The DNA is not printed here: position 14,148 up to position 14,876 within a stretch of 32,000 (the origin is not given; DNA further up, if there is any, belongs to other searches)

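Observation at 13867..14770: Tandem paralogue containing only the N-terminal module of the CHAT protein, with a duplicated leader and -10 box: an adaptor-domain-like arrangement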

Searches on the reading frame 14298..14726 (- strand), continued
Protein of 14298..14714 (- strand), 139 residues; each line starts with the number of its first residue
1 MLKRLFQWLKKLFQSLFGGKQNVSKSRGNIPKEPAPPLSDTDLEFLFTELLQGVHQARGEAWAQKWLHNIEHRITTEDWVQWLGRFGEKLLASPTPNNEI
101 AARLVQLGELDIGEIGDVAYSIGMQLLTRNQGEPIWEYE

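Call 64: list_cluster_members(proteins=[P0143, P0146, P0160, P0179, P0211, P0214, P0219, P0228, P0149, P0209])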
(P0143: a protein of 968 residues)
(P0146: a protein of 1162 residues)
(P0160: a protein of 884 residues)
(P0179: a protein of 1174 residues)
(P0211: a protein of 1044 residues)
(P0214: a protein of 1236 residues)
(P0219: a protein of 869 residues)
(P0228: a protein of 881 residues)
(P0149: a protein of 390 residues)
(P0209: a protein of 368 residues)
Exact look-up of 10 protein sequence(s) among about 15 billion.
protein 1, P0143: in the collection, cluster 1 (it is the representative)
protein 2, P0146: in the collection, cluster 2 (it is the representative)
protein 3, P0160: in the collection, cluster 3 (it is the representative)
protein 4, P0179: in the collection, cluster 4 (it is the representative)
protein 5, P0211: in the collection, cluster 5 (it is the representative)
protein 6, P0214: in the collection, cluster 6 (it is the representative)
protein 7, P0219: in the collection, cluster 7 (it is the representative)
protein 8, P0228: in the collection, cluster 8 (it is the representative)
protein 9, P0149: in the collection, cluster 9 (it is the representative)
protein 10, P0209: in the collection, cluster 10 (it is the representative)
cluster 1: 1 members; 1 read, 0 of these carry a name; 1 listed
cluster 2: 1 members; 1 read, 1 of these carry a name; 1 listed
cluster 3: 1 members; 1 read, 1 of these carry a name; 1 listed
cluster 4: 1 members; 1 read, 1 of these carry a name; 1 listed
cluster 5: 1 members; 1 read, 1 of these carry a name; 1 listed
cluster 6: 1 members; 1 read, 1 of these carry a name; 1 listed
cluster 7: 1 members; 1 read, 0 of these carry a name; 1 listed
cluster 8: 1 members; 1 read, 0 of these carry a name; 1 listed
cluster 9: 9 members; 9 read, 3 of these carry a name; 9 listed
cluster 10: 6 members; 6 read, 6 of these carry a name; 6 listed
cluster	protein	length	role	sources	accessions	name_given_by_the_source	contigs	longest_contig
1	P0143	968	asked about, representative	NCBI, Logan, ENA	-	-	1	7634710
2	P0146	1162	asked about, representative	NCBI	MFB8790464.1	MAG: CHAT domain-containing tetratricopeptide repeat protein [Potamolinea sp.]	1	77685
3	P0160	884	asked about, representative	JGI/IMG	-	CHAT domain-containing protein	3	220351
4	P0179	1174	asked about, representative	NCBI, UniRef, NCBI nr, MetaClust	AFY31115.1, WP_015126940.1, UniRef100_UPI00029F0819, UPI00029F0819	CHAT domain-containing protein [Calothrix sp. PCC 7507] | CHAT domain-containing protein n=1 Tax=Calothrix sp. PCC 7507 TaxID=99598 ... | tetratricopeptide repeat protein [Calothrix sp. PCC 7507]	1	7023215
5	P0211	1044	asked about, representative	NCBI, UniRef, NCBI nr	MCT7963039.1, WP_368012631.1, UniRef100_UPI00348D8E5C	CHAT domain-containing tetratricopeptide repeat protein [Laspinema sp. D1] | CHAT domain-containing protein n=1 Tax=Laspinema palackyanum TaxID=3231601 ... | CHAT domain-containing tetratricopeptide repeat protein [Laspinema sp. D2b]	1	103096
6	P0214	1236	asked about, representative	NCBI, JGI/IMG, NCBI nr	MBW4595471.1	MAG: tetratricopeptide repeat protein [Brasilonema angustatum HA4187-MV1] | tetratricopeptide (TPR) repeat protein | tetratricopeptide repeat protein [Brasilonema angustatum HA4187-MV1]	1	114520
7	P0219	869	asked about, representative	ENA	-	-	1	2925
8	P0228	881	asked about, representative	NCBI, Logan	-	-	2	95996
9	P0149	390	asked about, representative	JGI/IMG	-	-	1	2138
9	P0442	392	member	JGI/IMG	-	tetratricopeptide (TPR) repeat protein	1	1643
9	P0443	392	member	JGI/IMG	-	tetratricopeptide (TPR) repeat protein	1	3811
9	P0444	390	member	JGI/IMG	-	tetratricopeptide (TPR) repeat protein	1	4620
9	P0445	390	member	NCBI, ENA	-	-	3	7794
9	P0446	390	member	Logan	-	-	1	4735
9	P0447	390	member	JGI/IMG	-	-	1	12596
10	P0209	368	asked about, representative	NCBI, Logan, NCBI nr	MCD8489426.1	MAG: tetratricopeptide repeat protein [Desertifilum sp.] | tetratricopeptide repeat protein [Desertifilum sp.]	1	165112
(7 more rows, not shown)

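Call 66: search_protein_families(library=pfam, proteins=[window:14298-14714:-, P0149, P0209, P0271], max_evalue=10)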
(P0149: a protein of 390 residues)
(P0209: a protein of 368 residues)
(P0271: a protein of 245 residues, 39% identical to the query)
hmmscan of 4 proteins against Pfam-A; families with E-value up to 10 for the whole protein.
window:14298-14714:- (139 aa): 0 families

P0149 (390 aa): 34 families (the best 25 are shown)
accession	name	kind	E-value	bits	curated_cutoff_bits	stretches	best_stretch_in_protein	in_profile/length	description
PF07719.23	TPR_2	-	2.1e-32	108.9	27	4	218-251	1-34/34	Tetratricopeptide repeat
PF00515.34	TPR_1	-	2.5e-31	106.6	27.8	4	218-251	1-34/34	Tetratricopeptide repeat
PF13414.12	TPR_11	-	2.4e-24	85.2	26.8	4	229-265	5-41/42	TPR repeat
PF13176.12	TPR_7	-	2.2e-19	68.3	27.9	4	254-284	1-31/36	Tetratricopeptide repeat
PF13432.12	TPR_16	-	2.7e-18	66.5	32.7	4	223-284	2-63/65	Tetratricopeptide repeat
PF13181.12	TPR_8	-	4.6e-18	64.2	25.7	4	218-251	1-34/34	Tetratricopeptide repeat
PF13431.12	TPR_17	-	8.2e-18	63.6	24.4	4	241-272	2-33/34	Tetratricopeptide repeat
PF13424.12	TPR_12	-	3.2e-16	59.7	30.1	3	254-316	5-75/77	Tetratricopeptide repeat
PF13371.12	TPR_9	-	1.3e-14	54.3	35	4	261-317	4-60/73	Tetratricopeptide repeat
PF13428.12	TPR_14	-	1.7e-14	53.3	23.5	3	321-357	2-38/44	Tetratricopeptide repeat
PF14559.12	TPR_19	-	1.1e-12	48.5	25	3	229-292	2-63/68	Tetratricopeptide repeat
PF13174.12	TPR_6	-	3.6e-10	40.2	26.3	2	219-250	1-32/33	Tetratricopeptide repeat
PF13374.12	TPR_10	-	8.4e-10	38.8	27.5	2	254-282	4-32/42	Tetratricopeptide repeat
PF09976.15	TPR_21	-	3.5e-07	30.6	25.5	2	194-314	52-174/193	Tetratricopeptide repeat-like domain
PF12895.13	ANAPC3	-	9.2e-07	29.5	27.2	1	231-310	2-80/82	Anaphase-promoting complex, cyclosome, subunit 3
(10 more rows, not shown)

P0209 (368 aa): 33 families (the best 25 are shown)
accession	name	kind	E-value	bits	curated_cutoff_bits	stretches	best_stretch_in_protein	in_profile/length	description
PF00515.34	TPR_1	-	4.4e-48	159.7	27.8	6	176-208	2-34/34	Tetratricopeptide repeat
PF07719.23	TPR_2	-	2.2e-37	124.5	27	6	246-273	4-31/34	Tetratricopeptide repeat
PF13414.12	TPR_11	-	3.3e-34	116.7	26.8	6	182-223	1-42/42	TPR repeat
PF13181.12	TPR_8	-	1.3e-28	97.1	25.7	6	176-207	2-33/34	Tetratricopeptide repeat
PF13432.12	TPR_16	-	1.2e-27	96.3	32.7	3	215-272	3-60/65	Tetratricopeptide repeat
PF13431.12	TPR_17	-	6.7e-22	76.3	24.4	4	198-229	2-33/34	Tetratricopeptide repeat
PF13428.12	TPR_14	-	9.5e-19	66.5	23.5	5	244-286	2-44/44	Tetratricopeptide repeat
PF13424.12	TPR_12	-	4e-18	65.8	30.1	4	175-239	3-75/77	Tetratricopeptide repeat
PF13371.12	TPR_9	-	5.1e-17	62.1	35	4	156-207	10-61/73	Tetratricopeptide repeat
PF01239.28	PPTA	-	1.1e-15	56.7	29.5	4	293-323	1-31/32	Protein prenyltransferase alpha subunit repeat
PF14559.12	TPR_19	-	1.3e-15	57.9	25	3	223-285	5-67/68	Tetratricopeptide repeat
PF13176.12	TPR_7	-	8.6e-13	47.7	27.9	4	250-272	6-28/36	Tetratricopeptide repeat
PF23914.1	TPR_CcmH_CycH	-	9.4e-11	42.2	42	3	241-290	48-97/158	Cytochrome c-type biogenesis protein H TPR domain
PF13374.12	TPR_10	-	1.7e-08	34.6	27.5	3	210-236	3-29/42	Tetratricopeptide repeat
PF13174.12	TPR_6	-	3.6e-08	34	26.3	3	211-241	2-32/33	Tetratricopeptide repeat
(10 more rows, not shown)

P0271 (245 aa): 0 families
